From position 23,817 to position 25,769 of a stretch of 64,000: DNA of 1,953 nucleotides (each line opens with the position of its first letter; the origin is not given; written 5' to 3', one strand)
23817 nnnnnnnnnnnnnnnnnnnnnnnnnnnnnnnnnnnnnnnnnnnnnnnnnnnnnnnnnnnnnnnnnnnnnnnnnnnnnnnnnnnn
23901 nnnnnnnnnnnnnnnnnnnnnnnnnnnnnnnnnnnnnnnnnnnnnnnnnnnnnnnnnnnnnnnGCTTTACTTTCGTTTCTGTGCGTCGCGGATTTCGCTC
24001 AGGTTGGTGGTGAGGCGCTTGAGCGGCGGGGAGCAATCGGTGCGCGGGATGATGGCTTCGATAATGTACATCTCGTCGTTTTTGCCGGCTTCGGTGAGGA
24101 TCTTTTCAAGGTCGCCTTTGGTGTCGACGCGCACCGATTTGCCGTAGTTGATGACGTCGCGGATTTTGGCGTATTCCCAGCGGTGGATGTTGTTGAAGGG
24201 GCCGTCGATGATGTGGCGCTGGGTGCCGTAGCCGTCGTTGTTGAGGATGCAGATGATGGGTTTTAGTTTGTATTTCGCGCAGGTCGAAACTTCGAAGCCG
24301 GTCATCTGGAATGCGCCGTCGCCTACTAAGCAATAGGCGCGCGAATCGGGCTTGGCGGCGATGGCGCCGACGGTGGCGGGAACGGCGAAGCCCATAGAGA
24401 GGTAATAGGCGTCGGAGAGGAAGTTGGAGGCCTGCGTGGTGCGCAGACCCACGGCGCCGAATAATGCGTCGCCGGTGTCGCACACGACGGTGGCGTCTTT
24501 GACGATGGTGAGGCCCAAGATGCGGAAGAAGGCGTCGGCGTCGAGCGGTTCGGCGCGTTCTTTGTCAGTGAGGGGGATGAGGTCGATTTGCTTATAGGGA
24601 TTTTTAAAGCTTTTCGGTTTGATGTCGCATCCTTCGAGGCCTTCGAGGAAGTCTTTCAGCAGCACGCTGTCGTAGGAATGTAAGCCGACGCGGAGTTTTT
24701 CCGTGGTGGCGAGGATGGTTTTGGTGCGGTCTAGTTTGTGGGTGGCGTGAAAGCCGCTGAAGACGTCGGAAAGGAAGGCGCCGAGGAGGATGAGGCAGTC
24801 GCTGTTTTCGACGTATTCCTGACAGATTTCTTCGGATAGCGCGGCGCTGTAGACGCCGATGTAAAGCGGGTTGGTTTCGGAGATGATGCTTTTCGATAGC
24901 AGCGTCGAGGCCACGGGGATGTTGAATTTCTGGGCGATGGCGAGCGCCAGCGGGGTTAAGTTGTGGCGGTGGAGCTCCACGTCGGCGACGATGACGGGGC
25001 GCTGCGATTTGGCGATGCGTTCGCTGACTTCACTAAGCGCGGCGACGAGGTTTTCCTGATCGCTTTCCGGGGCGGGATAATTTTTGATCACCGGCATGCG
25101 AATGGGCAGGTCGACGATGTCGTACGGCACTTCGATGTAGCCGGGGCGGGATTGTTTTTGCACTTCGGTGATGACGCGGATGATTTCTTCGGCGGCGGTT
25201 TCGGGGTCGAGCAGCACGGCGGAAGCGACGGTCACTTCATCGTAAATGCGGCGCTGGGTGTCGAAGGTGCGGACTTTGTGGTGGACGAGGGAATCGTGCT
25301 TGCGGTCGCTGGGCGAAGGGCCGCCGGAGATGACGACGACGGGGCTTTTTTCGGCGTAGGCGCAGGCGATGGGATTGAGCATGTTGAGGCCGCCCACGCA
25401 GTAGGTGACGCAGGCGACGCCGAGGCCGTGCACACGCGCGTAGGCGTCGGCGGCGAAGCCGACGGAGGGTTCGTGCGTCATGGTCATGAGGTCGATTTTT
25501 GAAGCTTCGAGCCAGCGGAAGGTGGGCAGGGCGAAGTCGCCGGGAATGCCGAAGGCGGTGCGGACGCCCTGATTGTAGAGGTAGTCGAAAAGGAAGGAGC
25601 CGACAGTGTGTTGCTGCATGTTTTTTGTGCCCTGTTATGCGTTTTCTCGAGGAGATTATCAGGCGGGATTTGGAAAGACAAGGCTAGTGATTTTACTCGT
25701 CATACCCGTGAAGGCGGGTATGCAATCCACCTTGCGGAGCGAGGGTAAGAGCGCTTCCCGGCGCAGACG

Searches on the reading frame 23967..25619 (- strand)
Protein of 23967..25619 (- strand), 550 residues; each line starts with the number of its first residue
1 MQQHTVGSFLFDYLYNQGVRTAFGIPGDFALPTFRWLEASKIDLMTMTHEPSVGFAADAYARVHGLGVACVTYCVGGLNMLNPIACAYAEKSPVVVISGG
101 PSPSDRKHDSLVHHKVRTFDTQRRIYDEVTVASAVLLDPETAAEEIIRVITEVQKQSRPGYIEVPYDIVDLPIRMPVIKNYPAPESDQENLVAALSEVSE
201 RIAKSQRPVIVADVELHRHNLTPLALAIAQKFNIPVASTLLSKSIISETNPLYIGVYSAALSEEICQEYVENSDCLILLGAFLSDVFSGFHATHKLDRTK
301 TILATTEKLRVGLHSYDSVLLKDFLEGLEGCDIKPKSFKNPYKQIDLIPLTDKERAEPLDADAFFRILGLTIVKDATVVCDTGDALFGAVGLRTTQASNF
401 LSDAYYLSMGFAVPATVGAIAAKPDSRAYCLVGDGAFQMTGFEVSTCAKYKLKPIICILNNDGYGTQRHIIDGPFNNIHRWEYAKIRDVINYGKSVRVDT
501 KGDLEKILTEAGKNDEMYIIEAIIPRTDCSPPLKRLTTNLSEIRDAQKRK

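Call 3: search_protein_families(library=pfam, proteins=[window:23967-25619:-], max_evalue=1)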
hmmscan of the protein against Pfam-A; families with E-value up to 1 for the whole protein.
window:23967-25619:- (550 aa): 3 families
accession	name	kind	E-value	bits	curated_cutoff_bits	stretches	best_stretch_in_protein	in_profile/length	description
PF02776.23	TPP_enzyme_N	-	1.3e-26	93.2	26.8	1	5-109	2-108/119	Thiamine pyrophosphate enzyme, N-terminal TPP binding domain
PF02775.26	TPP_enzyme_C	-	3.1e-22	79.4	21.9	1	392-521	13-150/151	Thiamine pyrophosphate enzyme, C-terminal TPP binding domain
PF00205.28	TPP_enzyme_M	-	1.2e-18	67.5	30.4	1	196-300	2-105/137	Thiamine pyrophosphate enzyme, central domain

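Call 4: search_protein_families(library=ncbifam, proteins=[window:23967-25619:-], max_evalue=1)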
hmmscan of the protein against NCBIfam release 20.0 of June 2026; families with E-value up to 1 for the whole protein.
window:23967-25619:- (550 aa): 55 families (the best 25 are shown)
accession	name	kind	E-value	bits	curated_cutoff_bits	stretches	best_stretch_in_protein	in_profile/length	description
TIGR03394.1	indol_phenyl_DC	equivalog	5.7e-118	395.1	554.5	1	10-537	6-533/535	indolepyruvate/phenylpyruvate decarboxylase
TIGR03393.1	indolpyr_decarb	equivalog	3.4e-81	273.6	946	1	5-537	2-539/539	indolepyruvate decarboxylase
NF005712.0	PRK07524.1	subfamily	3.7e-51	174.2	500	1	3-521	2-526/536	5-guanidino-2-oxopentanoate decarboxylase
NF006187.0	PRK08322.1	equivalog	3.2e-45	154.6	509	2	9-280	7-271/548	acetolactate synthase large subunit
NF004919.0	PRK06276.1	equivalog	1.6e-43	148.9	866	1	11-547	8-564/582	acetolactate synthase large subunit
TIGR00118.1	acolac_lg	equivalog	5.9e-43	147.2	538.35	1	7-535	4-545/557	biosynthetic-type acetolactate synthase large subunit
NF006052.0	PRK08199.1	subfamily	1e-41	142.9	539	2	2-291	6-289/559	thiamine pyrophosphate protein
NF005040.0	PRK06457.1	equivalog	5.5e-41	140.5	788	1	5-530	3-524/549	pyruvate dehydrogenase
NF004710.0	PRK06048.1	equivalog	7.6e-41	140.2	976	1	8-546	12-559/561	acetolactate synthase large subunit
NF005713.0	PRK07525.1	subfamily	6.2e-38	130.5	620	2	9-284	11-278/592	sulfoacetaldehyde acetyltransferase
NF006377.0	PRK08611.1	equivalog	3.8e-37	128.1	742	1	1-531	1-536/576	pyruvate oxidase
NF006524.0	PRK08978.1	equivalog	5.3e-35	120.7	738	1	10-469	7-463/548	acetolactate synthase 2 catalytic subunit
NF006378.0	PRK08617.1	equivalog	1e-34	119.8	510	2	6-250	10-249/556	acetolactate synthase AlsS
NF006122.0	PRK08266.1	subfamily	2.3e-33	115.5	571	1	1-534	1-534/543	hypothetical protein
NF005039.0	PRK06456.1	equivalog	3.5e-33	114.9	868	1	9-530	7-550/572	acetolactate synthase large subunit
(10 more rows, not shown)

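Call 30: find_related_loci(query=window:23967-25619:-, collection=genome_contigs, flank=6000)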
Query window:23967-25619:- (550 aa) in genome_contigs; peptide patterns used: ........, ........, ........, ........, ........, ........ (x = any residue, [..] = any of these).
114 stretches matched a pattern; 87 encode a relative of the query (tblastn E <= 1e-3); the best 80 are kept; 80 distinct loci.
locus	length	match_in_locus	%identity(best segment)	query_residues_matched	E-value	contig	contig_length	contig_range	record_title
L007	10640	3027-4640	44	5-541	2e-141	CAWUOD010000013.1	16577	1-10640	MAG: uncultured Singulisphaera sp. isolate SRR1522971_concoct_179_1705335405 genome assembly, contig: ERZ11848521.1413,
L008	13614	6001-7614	44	5-541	4e-140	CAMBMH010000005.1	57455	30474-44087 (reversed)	MAG: Singulisphaera sp. GP187 isolate MoE-23oct19-139 genome assembly, contig: MoE-23oct19-C322, whole genome shotgun se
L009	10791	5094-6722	42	1-542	5e-136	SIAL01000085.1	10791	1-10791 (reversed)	MAG: Gemmataceae bacterium isolate Baikal-deep-G173 BACOMB-C29454, whole genome shotgun sequence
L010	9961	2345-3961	42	5-542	2e-135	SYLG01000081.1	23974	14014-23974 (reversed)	MAG: Planctomycetia bacterium isolate F1-80-MAGs058 F1-80__c344920, whole genome shotgun sequence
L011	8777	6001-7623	43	2-542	2e-134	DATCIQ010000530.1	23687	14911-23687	MAG TPA_asm: Gammaproteobacteria bacterium isolate SMAG_U7863 k141_2879069, whole genome shotgun sequence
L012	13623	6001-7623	42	5-547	4e-133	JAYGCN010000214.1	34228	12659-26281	MAG: Candidatus Hydrogenedentota bacterium isolate OC3_3000m_MAG_16 OC3_3000m_contig_2720108, whole genome shotgun seque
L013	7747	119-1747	40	1-543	2e-121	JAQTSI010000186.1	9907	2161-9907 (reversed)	MAG: Methylococcaceae bacterium isolate STB_183 NODE_18096_length_9907_cov_3.085992_Sandtown_B, whole genome shotgun seq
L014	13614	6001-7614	42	9-546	9e-117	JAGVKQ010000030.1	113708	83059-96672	MAG: Candidatus Caenarcanales bacterium isolate SW_12 c_000000001094, whole genome shotgun sequence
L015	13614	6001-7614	40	9-546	1e-114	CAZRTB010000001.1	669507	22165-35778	MAG TPA_asm: uncultured Gammaproteobacteria bacterium isolate SRP150892_co1_95 genome assembly, contig: NODE_2_length_66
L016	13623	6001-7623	40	10-546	3e-111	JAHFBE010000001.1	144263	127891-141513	MAG: Candidatus Melainabacteria bacterium isolate nzgw191 NODE_77_length_144264_cov_3.685306, whole genome shotgun seque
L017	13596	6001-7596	38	5-541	9e-110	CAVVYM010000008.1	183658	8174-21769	MAG: uncultured Actinomycetes bacterium isolate MFD03804.bin.1.32 genome assembly, contig: contig_56669, whole genome sh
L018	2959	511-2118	36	5-545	1e-97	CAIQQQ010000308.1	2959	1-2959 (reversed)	MAG: uncultured Rhodospirillales bacterium isolate T7_bin-548 genome assembly, contig: bin-548:308/507, whole genome sho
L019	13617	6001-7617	36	5-545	5e-94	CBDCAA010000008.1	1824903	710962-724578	MAG: Acetobacteraceae bacterium isolate d12f984f-d4dc-435d-b763-bc086799fc64 genome assembly, contig: contig_8, whole ge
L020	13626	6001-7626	35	5-548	1e-92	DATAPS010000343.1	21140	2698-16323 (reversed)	MAG TPA_asm: Acetobacteraceae bacterium isolate SMAG_U5447 k141_855910, whole genome shotgun sequence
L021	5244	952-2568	35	5-545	1e-92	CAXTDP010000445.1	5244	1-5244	MAG TPA_asm: uncultured Acetobacteraceae bacterium isolate public_ERR4179390_metawrap_bin.16 genome assembly, contig: pu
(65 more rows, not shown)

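Call 34: search_solved_structures(query=window:23967-25619:-, max_evalue=1e-20, show_alignments=1)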
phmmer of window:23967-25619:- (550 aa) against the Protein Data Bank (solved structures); distinct sequences matched with E-value up to 1e-20: 43.
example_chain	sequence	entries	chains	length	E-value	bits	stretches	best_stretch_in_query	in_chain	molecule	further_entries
2nxw_A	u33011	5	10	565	5.5e-91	309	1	10-539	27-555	PHENYL-3-PYRUVATE DECARBOXYLASE | Phenylpyruvate decarboxylase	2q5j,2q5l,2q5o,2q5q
5npu_A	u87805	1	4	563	1.2e-71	245.1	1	4-534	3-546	ANC27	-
2vbf_A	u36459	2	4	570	2e-66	227.9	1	3-536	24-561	BRANCHED-CHAIN ALPHA-KETOACID DECARBOXYLASE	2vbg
2vbi_A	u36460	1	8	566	2.2e-65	224.5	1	4-534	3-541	PYRUVATE DECARBOXYLASE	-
6vgs_AAA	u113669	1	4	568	5.1e-65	223.3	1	3-537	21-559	Alpha-keto acid decarboxylase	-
9s7j_A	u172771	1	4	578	1.7e-64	221.5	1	3-533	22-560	pyruvate decarboxylase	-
9msa_C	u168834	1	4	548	2.8e-64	220.8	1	4-536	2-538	Alpha-ketoisovalerate decarboxylase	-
2wva_A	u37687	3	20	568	6.9e-64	219.5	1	3-535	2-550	PYRUVATE DECARBOXYLASE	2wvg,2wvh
3oe1_A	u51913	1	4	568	1.3e-63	218.6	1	3-535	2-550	Pyruvate decarboxylase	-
5tma_A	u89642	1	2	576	1.8e-63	218.2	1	3-535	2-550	Pyruvate decarboxylase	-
4zp1_A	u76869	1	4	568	1.8e-63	218.2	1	3-535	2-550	Pyruvate decarboxylase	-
1zpd_A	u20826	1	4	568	9.5e-63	215.8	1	3-535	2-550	PYRUVATE DECARBOXYLASE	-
5euj_A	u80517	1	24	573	5e-62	213.4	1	4-533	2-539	Pyruvate decarboxylase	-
4cok_A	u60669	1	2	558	1.1e-61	212.3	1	4-533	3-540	PYRUVATE DECARBOXYLASE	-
8zk6_A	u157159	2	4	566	1.8e-61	211.5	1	4-542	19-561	Indolepyruvate decarboxylase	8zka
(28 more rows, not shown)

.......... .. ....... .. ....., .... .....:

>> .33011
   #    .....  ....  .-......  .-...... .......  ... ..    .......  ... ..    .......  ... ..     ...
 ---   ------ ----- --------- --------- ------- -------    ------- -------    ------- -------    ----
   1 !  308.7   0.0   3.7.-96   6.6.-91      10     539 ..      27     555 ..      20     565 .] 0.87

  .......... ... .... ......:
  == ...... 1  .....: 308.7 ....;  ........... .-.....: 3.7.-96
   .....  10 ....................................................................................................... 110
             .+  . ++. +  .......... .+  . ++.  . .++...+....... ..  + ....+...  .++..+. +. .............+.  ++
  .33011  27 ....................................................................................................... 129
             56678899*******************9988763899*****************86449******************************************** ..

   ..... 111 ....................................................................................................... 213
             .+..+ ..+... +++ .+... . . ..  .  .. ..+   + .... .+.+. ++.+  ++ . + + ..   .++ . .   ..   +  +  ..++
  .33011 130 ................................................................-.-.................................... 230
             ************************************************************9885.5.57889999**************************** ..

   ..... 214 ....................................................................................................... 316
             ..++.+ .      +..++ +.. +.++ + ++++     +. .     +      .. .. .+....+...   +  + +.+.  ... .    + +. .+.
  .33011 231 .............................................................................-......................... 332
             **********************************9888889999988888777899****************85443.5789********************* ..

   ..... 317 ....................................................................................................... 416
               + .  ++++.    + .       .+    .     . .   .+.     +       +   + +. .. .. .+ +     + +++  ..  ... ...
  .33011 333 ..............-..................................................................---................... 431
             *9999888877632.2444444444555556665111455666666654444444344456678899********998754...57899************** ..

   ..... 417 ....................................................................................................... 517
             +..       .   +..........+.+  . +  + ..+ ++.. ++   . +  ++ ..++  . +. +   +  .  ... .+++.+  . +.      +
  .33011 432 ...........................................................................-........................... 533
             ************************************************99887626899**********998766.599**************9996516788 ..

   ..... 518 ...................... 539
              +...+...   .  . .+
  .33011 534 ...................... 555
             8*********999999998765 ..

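Call 44: find_homologous_proteins(query=window:23967-25619:-, max_evalue=1e-100)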
Query window:23967-25619:- (550 aa): 7229 proteins with E <= 1e-100 among 8000 candidates; the best 120 are listed.
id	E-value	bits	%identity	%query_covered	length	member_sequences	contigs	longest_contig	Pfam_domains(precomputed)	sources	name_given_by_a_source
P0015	0.0e+0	1249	100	100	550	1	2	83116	PF02775.27,PF02776.24,PF00205.29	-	-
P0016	0.0e+0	1080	86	99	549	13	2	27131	PF02775.27,PF02776.24,PF00205.29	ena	-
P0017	0.0e+0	1032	80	100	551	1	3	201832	PF02775.27,PF02776.24,PF00205.29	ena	-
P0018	0.0e+0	1028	80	99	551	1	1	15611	PF02775.27,PF02776.24,PF00205.29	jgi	jgi:indolepyruvate decarboxylase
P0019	0.0e+0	1026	82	99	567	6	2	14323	PF02775.27,PF02776.24,PF00205.29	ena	-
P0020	0.0e+0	1022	80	99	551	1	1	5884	PF02775.27,PF02776.24,PF00205.29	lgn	-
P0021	0.0e+0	1019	80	99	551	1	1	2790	PF02775.27,PF02776.24,PF00205.29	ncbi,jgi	jgi:indolepyruvate decarboxylase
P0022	0.0e+0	1017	80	99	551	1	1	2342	PF02775.27,PF02776.24,PF00205.29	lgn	-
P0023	2.8e-297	1005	78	99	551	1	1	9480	PF02775.27,PF02776.24,PF00205.29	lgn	-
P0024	6.7e-297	1003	79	100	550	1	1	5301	PF02775.27,PF02776.24,PF00205.29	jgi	-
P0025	9.6e-297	1003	78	99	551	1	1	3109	PF02775.27,PF02776.24,PF00205.29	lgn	-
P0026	1.7e-296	1002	79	99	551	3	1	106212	PF02775.27,PF02776.24,PF00205.29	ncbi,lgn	-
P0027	3.1e-296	1001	78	99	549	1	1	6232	PF02775.27,PF02776.24,PF00205.29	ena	-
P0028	2.7e-295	998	78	100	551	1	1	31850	PF02775.27,PF02776.24,PF00205.29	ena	-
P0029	3.7e-295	998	78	99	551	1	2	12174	PF02775.27,PF02776.24,PF00205.29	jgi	jgi:indolepyruvate decarboxylase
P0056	1.2e-268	910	72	100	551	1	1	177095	PF02775.27,PF02776.24,PF00205.29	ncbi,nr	ncbi:MAG: thiamine pyrophosphate-binding protein [Rickettsiales bacterium]|nr:thiamine pyrophosphate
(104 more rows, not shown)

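Call 45: find_encoding_contigs(protein=P0016, flank=6000, max_places=2)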
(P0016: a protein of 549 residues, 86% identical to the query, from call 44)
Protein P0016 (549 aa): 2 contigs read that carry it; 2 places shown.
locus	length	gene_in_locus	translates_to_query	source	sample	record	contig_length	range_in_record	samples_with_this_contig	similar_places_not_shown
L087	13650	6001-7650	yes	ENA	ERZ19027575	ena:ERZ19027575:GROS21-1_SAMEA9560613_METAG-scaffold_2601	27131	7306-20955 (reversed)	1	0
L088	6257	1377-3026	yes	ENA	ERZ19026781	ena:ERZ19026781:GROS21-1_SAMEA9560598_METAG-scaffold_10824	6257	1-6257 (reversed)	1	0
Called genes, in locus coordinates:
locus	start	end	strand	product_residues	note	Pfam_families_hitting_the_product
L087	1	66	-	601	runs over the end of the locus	PF03717:PBP_dimer, PF00905:Transpeptidase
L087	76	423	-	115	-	-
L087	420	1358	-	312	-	PF01795:Methyltransf_5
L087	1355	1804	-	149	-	PF02381:MraZ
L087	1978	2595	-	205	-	PF00163:Ribosomal_S4, PF01479:S4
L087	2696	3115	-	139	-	-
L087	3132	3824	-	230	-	-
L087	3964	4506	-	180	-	-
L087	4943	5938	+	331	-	PF01479:S4, PF00849:PseudoU_synth_2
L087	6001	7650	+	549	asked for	PF02776:TPP_enzyme_N, PF00205:TPP_enzyme_M, PF02775:TPP_enzyme_C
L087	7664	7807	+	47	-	PF08139:LPAM_1 (faint), PF08085:Entericidin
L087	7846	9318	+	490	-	-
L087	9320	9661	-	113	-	PF00462:Glutaredoxin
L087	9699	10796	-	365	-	PF03575:Peptidase_S51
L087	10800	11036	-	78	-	PF01722:BolA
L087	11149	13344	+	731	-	PF18072:FGAR-AT_linker, PF00586:AIRS, PF02769:AIRS_C, PF00586:AIRS, PF02769:AIRS_C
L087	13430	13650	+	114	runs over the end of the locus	-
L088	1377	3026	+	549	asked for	PF02776:TPP_enzyme_N, PF00205:TPP_enzyme_M, PF02775:TPP_enzyme_C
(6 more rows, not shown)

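Call 46: find_encoding_contigs(protein=P0017, flank=6000, max_places=2)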
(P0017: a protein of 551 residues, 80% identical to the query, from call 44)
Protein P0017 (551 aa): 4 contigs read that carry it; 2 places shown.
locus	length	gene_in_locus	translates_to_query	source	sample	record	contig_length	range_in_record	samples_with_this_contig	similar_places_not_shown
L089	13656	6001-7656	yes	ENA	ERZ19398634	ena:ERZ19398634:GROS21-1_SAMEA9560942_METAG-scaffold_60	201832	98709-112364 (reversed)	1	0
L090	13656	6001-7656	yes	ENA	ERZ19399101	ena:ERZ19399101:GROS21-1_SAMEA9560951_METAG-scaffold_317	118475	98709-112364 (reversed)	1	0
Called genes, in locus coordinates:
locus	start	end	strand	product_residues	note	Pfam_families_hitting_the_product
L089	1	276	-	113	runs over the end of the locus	-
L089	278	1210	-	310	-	PF01795:Methyltransf_5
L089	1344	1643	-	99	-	PF02381:MraZ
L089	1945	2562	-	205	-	PF00163:Ribosomal_S4, PF01479:S4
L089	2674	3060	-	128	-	-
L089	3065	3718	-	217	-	-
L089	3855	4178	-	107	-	-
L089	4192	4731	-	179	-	-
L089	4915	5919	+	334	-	PF00849:PseudoU_synth_2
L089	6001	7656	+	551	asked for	PF02776:TPP_enzyme_N, PF00205:TPP_enzyme_M, PF02775:TPP_enzyme_C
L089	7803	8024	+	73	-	-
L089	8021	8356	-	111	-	PF00462:Glutaredoxin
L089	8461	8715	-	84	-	PF01722:BolA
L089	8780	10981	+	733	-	PF18072:FGAR-AT_linker, PF00586:AIRS, PF02769:AIRS_C, PF00586:AIRS, PF02769:AIRS_C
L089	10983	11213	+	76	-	-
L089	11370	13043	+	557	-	PF00672:HAMP, PF00015:MCPsignal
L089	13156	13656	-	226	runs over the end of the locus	PF07685:GATase_3, PF13507:GATase_5, PF01965:DJ-1_PfpI (weak)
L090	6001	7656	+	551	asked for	PF02776:TPP_enzyme_N, PF00205:TPP_enzyme_M, PF02775:TPP_enzyme_C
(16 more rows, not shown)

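Call 47: find_encoding_contigs(protein=P0056, flank=6000, max_places=2)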
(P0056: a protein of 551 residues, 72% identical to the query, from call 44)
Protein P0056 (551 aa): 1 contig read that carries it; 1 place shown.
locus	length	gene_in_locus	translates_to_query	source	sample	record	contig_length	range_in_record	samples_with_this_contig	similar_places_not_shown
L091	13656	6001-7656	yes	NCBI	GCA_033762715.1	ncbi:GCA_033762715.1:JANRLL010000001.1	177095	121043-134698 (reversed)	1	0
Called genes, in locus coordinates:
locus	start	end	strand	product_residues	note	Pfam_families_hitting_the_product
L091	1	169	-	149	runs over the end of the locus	PF02381:MraZ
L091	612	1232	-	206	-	PF00163:Ribosomal_S4, PF01479:S4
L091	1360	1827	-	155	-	-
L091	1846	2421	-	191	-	-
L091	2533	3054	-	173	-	-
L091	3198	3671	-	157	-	-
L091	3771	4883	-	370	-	-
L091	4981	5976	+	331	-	PF01479:S4, PF00849:PseudoU_synth_2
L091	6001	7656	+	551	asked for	PF02776:TPP_enzyme_N, PF00205:TPP_enzyme_M, PF02775:TPP_enzyme_C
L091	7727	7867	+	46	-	-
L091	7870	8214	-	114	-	PF00462:Glutaredoxin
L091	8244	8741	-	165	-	-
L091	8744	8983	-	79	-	PF01722:BolA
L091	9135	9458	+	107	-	PF13473:Cupredoxin_1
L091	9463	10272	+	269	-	PF03239:FTR1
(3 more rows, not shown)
